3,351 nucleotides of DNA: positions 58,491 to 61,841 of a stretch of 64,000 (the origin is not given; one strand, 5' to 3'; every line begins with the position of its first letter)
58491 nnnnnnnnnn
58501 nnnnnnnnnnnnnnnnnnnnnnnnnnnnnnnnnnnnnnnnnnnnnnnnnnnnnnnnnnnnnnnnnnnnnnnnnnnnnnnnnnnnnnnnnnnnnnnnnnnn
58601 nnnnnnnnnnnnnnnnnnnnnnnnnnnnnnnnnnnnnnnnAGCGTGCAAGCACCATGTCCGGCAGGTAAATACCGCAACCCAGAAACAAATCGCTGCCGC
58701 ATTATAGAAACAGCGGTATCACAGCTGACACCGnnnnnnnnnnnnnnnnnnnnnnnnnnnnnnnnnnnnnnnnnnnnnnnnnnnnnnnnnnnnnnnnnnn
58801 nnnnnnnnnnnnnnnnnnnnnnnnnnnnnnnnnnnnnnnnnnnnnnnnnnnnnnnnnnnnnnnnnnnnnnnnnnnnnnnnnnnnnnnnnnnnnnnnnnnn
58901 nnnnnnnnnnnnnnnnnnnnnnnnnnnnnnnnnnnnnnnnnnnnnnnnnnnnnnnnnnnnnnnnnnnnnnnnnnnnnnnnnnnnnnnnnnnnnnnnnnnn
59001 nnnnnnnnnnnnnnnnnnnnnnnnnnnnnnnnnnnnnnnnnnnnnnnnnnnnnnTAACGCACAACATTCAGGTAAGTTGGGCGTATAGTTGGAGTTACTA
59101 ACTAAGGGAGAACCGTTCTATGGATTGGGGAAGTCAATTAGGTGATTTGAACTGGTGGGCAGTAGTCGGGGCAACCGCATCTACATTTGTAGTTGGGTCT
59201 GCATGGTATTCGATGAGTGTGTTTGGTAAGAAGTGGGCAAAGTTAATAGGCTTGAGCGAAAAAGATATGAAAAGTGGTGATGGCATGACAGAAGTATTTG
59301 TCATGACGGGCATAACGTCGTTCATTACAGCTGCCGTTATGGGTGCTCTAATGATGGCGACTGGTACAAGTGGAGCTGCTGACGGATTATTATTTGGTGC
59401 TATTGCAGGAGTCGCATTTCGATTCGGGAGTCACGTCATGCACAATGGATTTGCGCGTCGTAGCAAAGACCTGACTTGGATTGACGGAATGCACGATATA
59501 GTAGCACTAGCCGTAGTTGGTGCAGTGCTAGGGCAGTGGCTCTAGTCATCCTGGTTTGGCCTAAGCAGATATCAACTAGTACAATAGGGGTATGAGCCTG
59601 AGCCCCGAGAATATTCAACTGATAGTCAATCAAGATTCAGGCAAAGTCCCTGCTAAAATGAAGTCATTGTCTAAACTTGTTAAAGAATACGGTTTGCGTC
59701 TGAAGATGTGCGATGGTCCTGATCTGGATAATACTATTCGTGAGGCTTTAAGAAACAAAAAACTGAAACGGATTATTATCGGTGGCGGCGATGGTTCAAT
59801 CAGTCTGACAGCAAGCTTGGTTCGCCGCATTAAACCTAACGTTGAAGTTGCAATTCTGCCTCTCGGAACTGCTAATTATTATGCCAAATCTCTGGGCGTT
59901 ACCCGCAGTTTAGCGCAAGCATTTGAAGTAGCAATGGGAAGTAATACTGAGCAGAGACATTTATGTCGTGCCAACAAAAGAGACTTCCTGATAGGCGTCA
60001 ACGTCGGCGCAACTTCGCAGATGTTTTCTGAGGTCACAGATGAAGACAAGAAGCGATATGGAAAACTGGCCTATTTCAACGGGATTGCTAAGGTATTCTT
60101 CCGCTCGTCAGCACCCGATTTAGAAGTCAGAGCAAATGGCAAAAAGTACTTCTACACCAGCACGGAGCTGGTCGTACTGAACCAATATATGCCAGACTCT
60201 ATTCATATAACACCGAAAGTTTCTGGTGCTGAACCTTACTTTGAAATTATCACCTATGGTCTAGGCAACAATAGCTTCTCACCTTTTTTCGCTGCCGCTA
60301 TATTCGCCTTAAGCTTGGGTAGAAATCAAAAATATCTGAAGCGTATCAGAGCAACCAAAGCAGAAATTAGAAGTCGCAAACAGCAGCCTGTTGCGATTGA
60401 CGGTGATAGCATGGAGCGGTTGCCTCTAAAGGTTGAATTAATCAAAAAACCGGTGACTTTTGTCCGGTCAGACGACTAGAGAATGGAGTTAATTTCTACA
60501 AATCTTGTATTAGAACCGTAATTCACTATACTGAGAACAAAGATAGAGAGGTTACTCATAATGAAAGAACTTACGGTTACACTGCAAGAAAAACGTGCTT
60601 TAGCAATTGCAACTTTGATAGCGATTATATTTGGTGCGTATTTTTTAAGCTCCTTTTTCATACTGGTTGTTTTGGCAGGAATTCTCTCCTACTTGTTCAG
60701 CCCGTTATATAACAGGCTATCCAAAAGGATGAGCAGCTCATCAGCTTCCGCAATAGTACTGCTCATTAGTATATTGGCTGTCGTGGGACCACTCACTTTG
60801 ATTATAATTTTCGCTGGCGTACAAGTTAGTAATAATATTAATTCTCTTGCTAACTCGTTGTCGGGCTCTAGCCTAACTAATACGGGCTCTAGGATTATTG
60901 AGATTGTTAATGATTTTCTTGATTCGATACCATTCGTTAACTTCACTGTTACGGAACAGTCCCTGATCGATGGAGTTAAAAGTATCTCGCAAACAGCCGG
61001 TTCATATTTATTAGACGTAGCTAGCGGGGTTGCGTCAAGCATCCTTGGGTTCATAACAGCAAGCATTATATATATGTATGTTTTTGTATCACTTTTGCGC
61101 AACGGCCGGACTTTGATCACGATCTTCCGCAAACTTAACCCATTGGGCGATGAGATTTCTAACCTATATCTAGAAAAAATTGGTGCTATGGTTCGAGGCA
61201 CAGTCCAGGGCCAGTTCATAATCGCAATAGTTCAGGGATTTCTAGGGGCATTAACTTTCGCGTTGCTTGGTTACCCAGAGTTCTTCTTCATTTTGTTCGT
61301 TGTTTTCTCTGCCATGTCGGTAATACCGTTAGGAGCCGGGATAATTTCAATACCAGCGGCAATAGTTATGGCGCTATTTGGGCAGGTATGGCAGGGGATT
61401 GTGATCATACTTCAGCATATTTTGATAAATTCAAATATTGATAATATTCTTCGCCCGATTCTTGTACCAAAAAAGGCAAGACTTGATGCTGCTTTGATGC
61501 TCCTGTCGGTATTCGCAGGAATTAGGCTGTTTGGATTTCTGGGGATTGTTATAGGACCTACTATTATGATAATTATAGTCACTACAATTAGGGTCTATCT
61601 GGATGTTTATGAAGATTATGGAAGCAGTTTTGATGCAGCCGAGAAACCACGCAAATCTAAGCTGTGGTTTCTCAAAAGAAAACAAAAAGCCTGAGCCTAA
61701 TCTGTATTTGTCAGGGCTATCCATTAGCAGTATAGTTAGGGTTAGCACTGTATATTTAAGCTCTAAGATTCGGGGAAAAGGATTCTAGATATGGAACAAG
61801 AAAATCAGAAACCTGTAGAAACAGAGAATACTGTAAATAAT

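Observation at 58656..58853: Three tandem Cys-loop repeats C-x4-[YE]RN[PT][ED]TNRC-R in the LTD protein stalk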

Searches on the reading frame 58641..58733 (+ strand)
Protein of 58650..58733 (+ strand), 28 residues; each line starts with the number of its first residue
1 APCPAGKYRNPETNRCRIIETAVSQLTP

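Call 24: search_solved_structures(query=A1, max_evalue=10, show_alignments=3)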
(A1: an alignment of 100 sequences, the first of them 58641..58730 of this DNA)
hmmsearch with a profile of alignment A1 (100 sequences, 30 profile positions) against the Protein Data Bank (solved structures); distinct sequences matched with E-value up to 10: 2.
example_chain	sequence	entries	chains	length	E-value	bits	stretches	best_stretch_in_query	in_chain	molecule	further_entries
4den_A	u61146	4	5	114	0.33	13.4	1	9-19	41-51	Actinohivin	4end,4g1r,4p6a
3a07_A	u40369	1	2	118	0.37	13.3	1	9-19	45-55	Actinohivin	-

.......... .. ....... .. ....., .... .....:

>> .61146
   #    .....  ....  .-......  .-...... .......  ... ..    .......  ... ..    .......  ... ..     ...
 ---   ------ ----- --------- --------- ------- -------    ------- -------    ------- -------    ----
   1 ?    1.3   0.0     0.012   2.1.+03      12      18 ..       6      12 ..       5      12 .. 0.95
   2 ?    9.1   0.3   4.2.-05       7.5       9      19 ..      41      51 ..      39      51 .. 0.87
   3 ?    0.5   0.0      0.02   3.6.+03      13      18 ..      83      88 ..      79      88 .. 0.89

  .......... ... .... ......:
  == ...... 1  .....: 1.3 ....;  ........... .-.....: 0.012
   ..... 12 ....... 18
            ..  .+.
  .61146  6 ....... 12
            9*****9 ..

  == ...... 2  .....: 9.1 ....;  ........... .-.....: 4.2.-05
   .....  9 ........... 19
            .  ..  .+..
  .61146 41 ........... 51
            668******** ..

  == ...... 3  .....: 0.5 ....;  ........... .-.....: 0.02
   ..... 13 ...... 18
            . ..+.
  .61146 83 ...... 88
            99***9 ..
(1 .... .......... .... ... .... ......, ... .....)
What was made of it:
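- Tried and rejected: The bacterial unit profile finds only actinohivin '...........' at E=0.33, a ricin-B hairpin that I treat as coincidental (call 24).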

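Call 31: search_protein_representatives(alignment_id=A1)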
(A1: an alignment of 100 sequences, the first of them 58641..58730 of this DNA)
Query: 100 sequences, 30 profile positions. Proteins with E-value up to 0.001 (for the whole library): 2301; up to 1e-10: 1382; up to 1e-30: 798. The best 150 are listed.
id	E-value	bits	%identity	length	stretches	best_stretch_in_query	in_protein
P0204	2.5e-72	253.8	-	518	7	1-28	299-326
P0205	1.1e-71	251.7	-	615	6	1-29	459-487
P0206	1.1e-68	242.1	-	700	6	3-27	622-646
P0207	1.3e-68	241.8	-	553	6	2-29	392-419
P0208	4.0e-68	240.3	-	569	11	2-28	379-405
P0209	6.8e-68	239.6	-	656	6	1-29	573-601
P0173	3.4e-67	237.3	-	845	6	1-29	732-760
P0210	4.1e-67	237.1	-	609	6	1-29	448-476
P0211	2.9e-66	234.4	-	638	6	1-30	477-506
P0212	3.7e-66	234.0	-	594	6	2-27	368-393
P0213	1.2e-65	232.4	-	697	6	1-29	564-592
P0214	1.4e-65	232.1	-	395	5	1-28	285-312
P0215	2.0e-65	231.7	-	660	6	2-26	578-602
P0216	4.2e-64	227.5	-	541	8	4-26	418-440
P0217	1.2e-63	226.0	-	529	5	1-28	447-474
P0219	2.0e-63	225.3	-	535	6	3-27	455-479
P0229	3.8e-60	214.8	-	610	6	2-29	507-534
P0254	4.0e-56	201.9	-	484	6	2-27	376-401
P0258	3.0e-55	199.1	-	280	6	2-29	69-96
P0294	1.1e-51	187.8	-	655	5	1-29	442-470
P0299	2.4e-51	186.7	-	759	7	4-26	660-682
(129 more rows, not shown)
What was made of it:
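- A unit profile finds 2301 cluster representatives among 1.84 billion proteins (call 31).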

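Call 33: search_protein_families(library=pfam, proteins=[P0204, P0208, P0212, P0213, P0216, P0219, P0229, P0254, P0294, P0299], max_evalue=0.01)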
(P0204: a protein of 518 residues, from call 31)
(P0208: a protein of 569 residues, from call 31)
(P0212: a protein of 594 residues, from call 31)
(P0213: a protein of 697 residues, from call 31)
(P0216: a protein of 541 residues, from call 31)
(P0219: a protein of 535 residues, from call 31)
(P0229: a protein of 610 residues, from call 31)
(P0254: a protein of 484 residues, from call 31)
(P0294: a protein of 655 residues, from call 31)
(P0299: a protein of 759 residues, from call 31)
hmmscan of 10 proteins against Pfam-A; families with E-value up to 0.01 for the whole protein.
P0204 (518 aa): 2 families
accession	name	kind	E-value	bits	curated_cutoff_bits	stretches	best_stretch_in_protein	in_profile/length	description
PF25314.1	TNFR_nem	-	6.3e-05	23.3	27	0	203-218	18-33/34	TNF receptor-like domain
PF21671.2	CPL1-like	-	0.0055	17.2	27.4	0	262-317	6-59/60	Protein CPL1-like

P0208 (569 aa): 2 families
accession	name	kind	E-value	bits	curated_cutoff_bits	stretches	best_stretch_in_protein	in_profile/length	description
PF01607.29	CBM_14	-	1.1e-10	41.8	22.1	0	434-456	26-48/53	Chitin binding Peritrophin-A domain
PF13948.11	DUF4215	-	2.4e-05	25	27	0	131-164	3-32/47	Domain of unknown function (DUF4215)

P0212 (594 aa): 3 families
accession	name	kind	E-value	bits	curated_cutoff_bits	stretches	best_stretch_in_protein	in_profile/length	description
PF00932.25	LTD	-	1.2e-08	35.7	34.3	1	202-284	12-102/109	Lamin Tail Domain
PF25314.1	TNFR_nem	-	3e-05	24.3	27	0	327-342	18-33/34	TNF receptor-like domain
PF18694.6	TDP-43_N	-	0.0021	18.4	27.1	0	455-483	39-67/74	TAR DNA-binding protein 43, N-terminal domain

P0213 (697 aa): 2 families
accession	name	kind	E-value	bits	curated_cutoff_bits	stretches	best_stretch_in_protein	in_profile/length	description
PF00932.25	LTD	-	6.2e-08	33.4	34.3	1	329-417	7-107/109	Lamin Tail Domain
PF25314.1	TNFR_nem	-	2.1e-05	24.9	27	0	623-639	18-34/34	TNF receptor-like domain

P0216 (541 aa): 2 families
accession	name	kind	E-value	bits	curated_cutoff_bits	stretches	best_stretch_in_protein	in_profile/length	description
PF13948.11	DUF4215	-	1.9e-10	41.3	27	0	347-364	3-20/47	Domain of unknown function (DUF4215)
PF01607.29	CBM_14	-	2e-07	31.4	22.1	0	439-458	26-45/53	Chitin binding Peritrophin-A domain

P0219 (535 aa): 2 families
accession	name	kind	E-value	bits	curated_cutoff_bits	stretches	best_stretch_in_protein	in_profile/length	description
PF00932.25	LTD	-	2.2e-16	60.6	34.3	2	34-101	4-71/109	Lamin Tail Domain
PF25314.1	TNFR_nem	-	0.0033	17.8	27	0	458-473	18-33/34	TNF receptor-like domain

P0229 (610 aa): 1 family
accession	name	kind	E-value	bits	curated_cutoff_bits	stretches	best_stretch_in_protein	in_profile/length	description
PF00932.25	LTD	-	1.8e-16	60.9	34.3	2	48-183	9-108/109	Lamin Tail Domain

P0254 (484 aa): 3 families
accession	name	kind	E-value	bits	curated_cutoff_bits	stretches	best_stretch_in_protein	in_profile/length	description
PF00932.25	LTD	-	1.5e-06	28.9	34.3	1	68-182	7-101/109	Lamin Tail Domain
PF13948.11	DUF4215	-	8.6e-05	23.2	27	0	354-378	3-27/47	Domain of unknown function (DUF4215)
PF01607.29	CBM_14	-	0.0071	16.9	22.1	0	274-297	25-48/53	Chitin binding Peritrophin-A domain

P0294 (655 aa): 2 families
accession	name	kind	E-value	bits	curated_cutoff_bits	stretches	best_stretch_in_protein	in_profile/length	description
PF00932.25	LTD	-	2.2e-09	38.1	34.3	1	199-290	6-103/109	Lamin Tail Domain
PF01607.29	CBM_14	-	0.0094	16.5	22.1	0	323-346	26-49/53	Chitin binding Peritrophin-A domain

P0299 (759 aa): 3 families
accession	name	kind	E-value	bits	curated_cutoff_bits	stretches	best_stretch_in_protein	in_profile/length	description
PF00932.25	LTD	-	3e-08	34.4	34.3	1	381-469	9-108/109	Lamin Tail Domain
PF01607.29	CBM_14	-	8.8e-06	26.2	22.1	0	633-652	26-45/53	Chitin binding Peritrophin-A domain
PF13948.11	DUF4215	-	1.5e-05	25.6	27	0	613-644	3-38/47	Domain of unknown function (DUF4215)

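Call 44: list_cluster_members(proteins=[P0216, P0208, P0204, P0258, P0299, P0173, P0021, P0213, P0084, P0254])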
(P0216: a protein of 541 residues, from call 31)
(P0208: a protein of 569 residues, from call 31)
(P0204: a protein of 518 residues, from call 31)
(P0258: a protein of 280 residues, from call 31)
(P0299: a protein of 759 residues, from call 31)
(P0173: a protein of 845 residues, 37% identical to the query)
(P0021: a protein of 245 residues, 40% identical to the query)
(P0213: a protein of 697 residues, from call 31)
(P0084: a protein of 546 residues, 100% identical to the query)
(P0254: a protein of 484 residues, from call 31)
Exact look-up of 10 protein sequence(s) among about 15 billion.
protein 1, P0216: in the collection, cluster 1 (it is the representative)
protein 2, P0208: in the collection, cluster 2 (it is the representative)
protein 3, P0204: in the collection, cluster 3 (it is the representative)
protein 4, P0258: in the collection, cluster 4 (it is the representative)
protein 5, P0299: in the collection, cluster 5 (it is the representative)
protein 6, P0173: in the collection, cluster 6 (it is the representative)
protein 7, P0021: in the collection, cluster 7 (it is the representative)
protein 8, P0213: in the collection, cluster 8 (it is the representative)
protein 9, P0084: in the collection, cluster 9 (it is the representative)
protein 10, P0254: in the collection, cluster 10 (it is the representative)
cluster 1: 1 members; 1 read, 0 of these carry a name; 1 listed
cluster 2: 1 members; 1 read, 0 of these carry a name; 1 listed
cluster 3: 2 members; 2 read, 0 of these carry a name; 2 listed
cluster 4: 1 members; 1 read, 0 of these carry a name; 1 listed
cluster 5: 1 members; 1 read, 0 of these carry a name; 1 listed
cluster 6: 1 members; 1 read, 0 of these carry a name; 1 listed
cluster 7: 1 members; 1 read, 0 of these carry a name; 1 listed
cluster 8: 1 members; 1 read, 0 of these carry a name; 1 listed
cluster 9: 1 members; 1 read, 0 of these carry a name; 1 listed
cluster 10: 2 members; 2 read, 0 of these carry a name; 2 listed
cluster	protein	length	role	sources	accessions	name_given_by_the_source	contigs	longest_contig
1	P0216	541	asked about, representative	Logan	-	-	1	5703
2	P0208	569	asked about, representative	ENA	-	-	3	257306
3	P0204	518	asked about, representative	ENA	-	-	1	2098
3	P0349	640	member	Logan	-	-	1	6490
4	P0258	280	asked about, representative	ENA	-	-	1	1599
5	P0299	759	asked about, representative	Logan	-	-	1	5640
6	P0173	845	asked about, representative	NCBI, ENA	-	-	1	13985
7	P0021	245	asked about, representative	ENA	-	-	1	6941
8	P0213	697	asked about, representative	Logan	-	-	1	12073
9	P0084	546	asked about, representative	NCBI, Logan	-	-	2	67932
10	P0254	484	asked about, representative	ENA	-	-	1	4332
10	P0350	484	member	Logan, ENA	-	-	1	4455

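Call 77: find_encoding_contigs(protein=P0208, flank=6000, max_places=1)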
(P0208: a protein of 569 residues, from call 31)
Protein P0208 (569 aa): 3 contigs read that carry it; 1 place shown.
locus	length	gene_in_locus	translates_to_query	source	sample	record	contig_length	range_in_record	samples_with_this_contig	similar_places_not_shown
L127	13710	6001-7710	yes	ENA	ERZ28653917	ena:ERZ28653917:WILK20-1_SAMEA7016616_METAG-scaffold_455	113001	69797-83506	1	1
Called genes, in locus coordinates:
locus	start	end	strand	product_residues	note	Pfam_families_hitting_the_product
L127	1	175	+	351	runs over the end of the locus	-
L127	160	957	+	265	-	-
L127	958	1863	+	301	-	-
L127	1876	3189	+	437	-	-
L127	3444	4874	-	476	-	PF00890:FAD_binding_2 (weak), PF01134:GIDA (faint), PF01266:DAO (faint), PF07992:Pyr_redox_2, PF12831:FAD_oxidored (weak), PF13738:Pyr_redox_3, PF00070:Pyr_redox, PF02852:Pyr_redox_dim, +3 more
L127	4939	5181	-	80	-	-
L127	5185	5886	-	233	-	-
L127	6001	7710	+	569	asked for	PF01607:CBM_14 (faint), PF13948:DUF4215 (faint)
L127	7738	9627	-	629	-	PF00012:HSP70, PF06723:MreB_Mbl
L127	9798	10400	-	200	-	PF09997:DUF2238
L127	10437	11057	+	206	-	PF05711:TylF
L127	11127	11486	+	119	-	PF18908:DUF5663 (weak)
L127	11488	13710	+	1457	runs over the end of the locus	-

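Call 86: search_protein_families(library=pfam, proteins=[window:58650-58733:+], max_evalue=10)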
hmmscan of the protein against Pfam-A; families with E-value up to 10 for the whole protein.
seq(28 aa): 1 family
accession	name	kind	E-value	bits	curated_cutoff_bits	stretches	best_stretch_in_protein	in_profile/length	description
PF25314.1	TNFR_nem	-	0.099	13.1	27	1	3-18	18-33/34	TNF receptor-like domain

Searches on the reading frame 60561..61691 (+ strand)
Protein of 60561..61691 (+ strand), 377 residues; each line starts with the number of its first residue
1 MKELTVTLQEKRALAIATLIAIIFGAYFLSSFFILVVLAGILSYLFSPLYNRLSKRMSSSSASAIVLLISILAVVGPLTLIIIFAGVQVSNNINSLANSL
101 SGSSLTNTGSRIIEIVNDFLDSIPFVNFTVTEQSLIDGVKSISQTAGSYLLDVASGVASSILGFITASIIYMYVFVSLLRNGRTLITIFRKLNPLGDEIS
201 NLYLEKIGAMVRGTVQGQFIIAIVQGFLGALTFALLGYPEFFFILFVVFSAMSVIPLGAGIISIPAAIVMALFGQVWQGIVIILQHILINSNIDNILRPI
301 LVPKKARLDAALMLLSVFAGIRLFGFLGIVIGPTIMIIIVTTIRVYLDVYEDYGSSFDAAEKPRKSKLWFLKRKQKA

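Call 16: search_protein_families(library=pfam, proteins=[window:60561-61691:+], max_evalue=0.001)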
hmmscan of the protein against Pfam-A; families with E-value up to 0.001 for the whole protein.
window:60561-61691:+ (377 aa): 1 family
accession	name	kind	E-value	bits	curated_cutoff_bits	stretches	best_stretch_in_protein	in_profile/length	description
PF01594.21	AI-2E_transport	-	4e-48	164.7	34.3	1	14-346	2-326/327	AI-2E family transporter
